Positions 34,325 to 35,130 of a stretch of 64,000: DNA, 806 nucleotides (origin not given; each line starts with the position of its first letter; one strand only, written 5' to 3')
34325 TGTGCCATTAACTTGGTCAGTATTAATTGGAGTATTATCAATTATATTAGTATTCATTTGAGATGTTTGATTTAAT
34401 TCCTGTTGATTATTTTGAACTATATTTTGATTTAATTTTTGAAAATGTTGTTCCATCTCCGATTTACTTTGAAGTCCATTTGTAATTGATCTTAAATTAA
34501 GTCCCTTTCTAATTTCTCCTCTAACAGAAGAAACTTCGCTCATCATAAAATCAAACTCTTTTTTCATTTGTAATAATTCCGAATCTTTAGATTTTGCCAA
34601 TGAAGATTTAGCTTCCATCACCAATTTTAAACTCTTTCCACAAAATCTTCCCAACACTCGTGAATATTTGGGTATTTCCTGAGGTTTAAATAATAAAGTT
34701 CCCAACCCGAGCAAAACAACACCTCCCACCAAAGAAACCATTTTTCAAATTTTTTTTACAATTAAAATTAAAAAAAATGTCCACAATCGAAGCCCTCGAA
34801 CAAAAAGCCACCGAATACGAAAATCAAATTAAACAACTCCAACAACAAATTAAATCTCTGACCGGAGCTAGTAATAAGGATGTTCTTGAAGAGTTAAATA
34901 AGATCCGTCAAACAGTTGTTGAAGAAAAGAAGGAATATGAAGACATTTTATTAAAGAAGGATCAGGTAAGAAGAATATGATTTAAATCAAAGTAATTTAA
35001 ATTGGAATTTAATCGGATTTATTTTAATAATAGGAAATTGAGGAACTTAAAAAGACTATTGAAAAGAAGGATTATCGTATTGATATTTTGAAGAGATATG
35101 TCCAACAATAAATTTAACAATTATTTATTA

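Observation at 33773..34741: Nuclear gene with a TatA/TatB-like N-terminus (TM helix - FxP hinge - amphipathic helix)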

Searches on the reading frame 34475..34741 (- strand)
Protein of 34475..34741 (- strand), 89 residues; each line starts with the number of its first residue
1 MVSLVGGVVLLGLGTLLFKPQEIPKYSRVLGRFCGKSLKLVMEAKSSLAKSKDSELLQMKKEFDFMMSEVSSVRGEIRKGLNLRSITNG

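Call 4: search_protein_families(library=pfam, proteins=[window:34502-34741:-], max_evalue=10)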
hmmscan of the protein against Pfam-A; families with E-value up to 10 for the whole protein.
seq(80 aa): 0 families

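Call 5: search_protein_families(library=ncbifam, proteins=[window:34502-34741:-], max_evalue=10)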
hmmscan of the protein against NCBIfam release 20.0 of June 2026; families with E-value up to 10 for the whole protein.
seq(80 aa): 1 family
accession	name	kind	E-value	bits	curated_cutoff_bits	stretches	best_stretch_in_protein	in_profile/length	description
NF002377.0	PRK01371.1-4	equivalog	0.07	13.5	96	1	8-51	10-53/119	sec-independent translocase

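Call 72: search_protein_families(library=ncbifam, proteins=[window:34475-34741:-], max_evalue=10)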
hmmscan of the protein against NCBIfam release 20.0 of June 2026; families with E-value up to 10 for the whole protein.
seq(89 aa): 1 family
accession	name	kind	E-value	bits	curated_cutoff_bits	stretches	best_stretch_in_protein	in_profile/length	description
NF002377.0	PRK01371.1-4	equivalog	0.082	13.3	96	1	8-51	10-53/119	sec-independent translocase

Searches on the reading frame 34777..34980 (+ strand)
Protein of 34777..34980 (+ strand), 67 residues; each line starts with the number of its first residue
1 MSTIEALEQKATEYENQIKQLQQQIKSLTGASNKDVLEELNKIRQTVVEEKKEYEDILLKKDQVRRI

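Call 68: search_protein_families(library=pfam, proteins=[window:34777-34980:+], max_evalue=0.001)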
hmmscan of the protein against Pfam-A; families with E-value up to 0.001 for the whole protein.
window:34777-34980:+ (67 aa): 1 family
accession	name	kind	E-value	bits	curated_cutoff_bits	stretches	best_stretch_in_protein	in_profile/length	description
PF07996.16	T4SS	-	6.3e-05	23.9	24.7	1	2-58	15-74/197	Type IV secretion system proteins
